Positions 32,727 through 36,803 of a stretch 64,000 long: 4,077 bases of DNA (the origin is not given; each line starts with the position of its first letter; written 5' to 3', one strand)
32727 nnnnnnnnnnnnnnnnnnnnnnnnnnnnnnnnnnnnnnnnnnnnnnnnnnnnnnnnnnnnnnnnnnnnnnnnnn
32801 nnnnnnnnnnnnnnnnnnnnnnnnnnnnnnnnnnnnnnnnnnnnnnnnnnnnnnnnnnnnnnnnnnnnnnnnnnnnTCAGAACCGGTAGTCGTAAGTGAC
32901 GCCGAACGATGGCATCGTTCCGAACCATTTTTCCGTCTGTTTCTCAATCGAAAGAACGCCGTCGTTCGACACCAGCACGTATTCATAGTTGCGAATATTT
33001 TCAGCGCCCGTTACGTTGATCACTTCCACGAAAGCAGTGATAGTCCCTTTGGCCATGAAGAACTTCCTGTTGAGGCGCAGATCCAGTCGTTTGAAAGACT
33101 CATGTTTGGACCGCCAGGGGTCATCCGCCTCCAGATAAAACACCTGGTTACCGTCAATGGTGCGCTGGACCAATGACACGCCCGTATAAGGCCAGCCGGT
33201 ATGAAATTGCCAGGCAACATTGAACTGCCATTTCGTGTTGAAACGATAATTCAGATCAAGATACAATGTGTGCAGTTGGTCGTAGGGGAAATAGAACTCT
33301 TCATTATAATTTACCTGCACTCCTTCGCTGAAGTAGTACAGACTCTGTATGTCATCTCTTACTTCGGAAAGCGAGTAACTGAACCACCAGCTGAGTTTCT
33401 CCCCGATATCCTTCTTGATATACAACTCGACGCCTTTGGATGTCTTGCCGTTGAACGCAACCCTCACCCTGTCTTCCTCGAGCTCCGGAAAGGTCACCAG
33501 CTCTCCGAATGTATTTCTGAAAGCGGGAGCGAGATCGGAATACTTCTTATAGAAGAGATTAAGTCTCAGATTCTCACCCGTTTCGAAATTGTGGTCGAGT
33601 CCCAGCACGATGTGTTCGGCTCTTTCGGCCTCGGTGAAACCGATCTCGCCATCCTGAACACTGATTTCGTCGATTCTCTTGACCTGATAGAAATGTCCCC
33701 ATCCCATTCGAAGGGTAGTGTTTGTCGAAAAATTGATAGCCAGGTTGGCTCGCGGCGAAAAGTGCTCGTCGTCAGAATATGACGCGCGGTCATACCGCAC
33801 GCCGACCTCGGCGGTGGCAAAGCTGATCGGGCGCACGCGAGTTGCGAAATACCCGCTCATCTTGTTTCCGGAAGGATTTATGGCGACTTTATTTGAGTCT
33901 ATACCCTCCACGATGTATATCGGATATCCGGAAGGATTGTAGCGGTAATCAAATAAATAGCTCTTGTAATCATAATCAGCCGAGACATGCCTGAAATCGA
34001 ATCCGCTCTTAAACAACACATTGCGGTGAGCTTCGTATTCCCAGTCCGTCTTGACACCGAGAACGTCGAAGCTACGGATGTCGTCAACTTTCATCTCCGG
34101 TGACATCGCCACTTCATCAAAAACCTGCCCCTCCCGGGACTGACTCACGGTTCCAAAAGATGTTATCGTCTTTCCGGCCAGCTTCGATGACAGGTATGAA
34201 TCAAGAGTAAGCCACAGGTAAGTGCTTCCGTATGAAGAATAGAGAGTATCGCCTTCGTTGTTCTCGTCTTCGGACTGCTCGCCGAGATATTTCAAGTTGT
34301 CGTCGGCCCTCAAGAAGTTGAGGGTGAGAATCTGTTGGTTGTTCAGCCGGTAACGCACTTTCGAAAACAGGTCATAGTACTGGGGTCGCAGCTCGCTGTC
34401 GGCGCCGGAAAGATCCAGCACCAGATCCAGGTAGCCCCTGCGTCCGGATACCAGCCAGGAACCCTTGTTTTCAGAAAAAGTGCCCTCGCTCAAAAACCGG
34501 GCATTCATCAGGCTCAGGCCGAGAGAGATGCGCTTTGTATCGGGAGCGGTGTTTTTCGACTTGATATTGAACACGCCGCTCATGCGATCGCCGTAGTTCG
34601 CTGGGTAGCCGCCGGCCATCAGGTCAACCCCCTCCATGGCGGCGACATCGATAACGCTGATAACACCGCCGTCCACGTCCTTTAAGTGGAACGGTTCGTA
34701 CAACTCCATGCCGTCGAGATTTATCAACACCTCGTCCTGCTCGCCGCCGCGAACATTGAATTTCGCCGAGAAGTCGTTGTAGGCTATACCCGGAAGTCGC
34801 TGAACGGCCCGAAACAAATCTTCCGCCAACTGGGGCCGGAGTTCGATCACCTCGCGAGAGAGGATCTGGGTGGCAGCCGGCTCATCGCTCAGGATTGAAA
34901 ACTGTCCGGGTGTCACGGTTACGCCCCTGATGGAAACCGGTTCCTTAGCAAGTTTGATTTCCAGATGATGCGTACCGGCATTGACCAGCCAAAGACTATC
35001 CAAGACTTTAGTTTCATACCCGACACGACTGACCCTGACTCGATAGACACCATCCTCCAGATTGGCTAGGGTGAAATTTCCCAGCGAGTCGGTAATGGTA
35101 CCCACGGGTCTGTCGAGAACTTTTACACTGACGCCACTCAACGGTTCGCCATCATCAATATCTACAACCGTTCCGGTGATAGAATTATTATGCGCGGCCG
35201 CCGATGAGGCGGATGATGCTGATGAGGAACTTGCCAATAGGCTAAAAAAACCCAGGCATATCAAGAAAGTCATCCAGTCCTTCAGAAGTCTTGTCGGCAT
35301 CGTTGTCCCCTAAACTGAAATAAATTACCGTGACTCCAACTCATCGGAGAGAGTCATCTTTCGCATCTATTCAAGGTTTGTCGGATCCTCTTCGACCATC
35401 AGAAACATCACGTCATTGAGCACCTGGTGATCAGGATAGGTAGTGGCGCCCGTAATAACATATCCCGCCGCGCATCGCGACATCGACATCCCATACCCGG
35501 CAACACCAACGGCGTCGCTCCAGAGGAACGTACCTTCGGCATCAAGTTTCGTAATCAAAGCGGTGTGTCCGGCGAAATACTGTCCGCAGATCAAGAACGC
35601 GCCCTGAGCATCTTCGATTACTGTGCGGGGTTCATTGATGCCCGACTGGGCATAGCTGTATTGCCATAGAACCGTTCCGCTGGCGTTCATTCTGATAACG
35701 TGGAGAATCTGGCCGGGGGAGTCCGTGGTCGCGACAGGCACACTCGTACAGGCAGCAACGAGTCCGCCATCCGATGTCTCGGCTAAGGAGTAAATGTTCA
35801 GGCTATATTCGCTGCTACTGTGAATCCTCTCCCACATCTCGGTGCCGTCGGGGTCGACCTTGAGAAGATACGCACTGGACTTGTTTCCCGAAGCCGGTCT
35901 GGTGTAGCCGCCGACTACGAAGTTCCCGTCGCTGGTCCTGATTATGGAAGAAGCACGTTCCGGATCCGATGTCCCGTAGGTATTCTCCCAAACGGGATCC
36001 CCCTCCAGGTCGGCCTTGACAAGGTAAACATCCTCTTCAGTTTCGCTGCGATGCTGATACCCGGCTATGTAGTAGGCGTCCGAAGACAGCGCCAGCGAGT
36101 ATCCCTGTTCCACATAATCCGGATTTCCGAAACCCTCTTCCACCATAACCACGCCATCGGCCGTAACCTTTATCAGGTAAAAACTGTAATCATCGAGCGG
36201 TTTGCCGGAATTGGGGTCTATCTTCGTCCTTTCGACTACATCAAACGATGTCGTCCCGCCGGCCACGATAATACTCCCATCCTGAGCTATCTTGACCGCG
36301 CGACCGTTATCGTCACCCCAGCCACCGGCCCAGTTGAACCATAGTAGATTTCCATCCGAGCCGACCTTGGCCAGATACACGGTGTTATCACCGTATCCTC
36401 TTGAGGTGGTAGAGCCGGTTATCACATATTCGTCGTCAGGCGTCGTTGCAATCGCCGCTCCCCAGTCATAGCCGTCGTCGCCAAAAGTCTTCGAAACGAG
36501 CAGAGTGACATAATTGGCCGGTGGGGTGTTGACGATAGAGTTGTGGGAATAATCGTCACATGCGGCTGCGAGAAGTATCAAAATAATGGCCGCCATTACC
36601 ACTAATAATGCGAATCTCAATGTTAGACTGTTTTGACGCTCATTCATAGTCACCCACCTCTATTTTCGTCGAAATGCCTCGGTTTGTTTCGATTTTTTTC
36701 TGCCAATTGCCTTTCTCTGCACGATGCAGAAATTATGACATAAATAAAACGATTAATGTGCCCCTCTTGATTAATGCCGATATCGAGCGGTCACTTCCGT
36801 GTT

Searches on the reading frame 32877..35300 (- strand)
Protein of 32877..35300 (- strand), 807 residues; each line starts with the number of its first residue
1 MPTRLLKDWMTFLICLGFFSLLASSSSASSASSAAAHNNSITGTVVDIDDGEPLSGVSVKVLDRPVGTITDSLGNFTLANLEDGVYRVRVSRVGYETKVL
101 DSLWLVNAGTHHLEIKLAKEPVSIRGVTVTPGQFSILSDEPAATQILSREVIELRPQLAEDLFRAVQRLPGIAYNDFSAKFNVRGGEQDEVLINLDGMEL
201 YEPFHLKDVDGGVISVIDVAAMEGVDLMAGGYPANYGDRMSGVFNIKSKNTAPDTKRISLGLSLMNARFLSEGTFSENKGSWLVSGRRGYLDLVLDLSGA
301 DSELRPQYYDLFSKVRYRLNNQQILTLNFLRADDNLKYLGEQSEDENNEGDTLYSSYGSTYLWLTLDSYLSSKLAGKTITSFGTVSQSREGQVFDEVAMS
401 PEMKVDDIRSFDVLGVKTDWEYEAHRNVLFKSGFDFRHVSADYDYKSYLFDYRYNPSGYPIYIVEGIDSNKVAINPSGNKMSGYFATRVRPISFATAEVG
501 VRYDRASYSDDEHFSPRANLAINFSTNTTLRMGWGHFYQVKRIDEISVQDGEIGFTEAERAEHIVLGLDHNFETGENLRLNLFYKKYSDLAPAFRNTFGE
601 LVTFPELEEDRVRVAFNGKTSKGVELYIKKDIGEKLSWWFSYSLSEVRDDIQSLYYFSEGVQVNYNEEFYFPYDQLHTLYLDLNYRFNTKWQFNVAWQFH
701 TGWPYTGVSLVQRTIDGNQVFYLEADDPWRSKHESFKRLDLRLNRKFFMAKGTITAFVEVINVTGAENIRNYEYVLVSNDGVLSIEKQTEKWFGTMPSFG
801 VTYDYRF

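Call 17: search_protein_families(library=pfam, proteins=[window:32877-35300:-], max_evalue=0.001)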
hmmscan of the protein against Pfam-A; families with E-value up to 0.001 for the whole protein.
window:32877-35300:- (807 aa): 3 families
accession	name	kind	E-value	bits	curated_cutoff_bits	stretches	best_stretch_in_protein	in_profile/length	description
PF13620.12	CarboxypepD_reg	-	4.1e-16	59.5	32.3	1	40-117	1-81/82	Carboxypeptidase regulatory-like domain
PF13715.12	CarbopepD_reg_2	-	2.3e-15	56.8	32.2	1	41-129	1-88/88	CarboxypepD_reg-like domain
PF07715.20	Plug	-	9.5e-11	42.6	23.9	1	138-241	3-104/107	TonB-dependent Receptor Plug Domain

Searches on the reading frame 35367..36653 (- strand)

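Call 17: search_protein_families(library=pfam, proteins=[window:35367-36653:-], max_evalue=0.001)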
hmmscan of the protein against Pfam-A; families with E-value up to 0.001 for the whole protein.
window:35367-36653:- (428 aa): 2 families
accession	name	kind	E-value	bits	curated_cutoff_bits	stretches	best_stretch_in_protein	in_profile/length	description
PF17164.10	DUF5122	-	3.2e-07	30.9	27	0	241-271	2-31/36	Domain of unknown function (DUF5122) beta-propeller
PF10282.15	Lactonase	-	0.00054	19.7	21.7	0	61-151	242-326/344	Lactonase, 7-bladed beta-propeller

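Call 44: search_protein_families(library=ncbifam, proteins=[window:35367-36653:-], max_evalue=0.001)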
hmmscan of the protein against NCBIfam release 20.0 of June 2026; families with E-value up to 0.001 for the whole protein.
window:35367-36653:- (428 aa): 2 families
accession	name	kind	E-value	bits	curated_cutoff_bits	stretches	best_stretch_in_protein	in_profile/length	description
NF047494.1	Lepto_SBBP_lipo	equivalog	1.3e-11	43.8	400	1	194-281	142-241/466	SBBP repeat beta-propeller lipoprotein, LipL53 family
TIGR02608.1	delta_60_rpt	domain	1.5e-07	31.2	76.5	0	65-103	3-40/55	delta-60 repeat domain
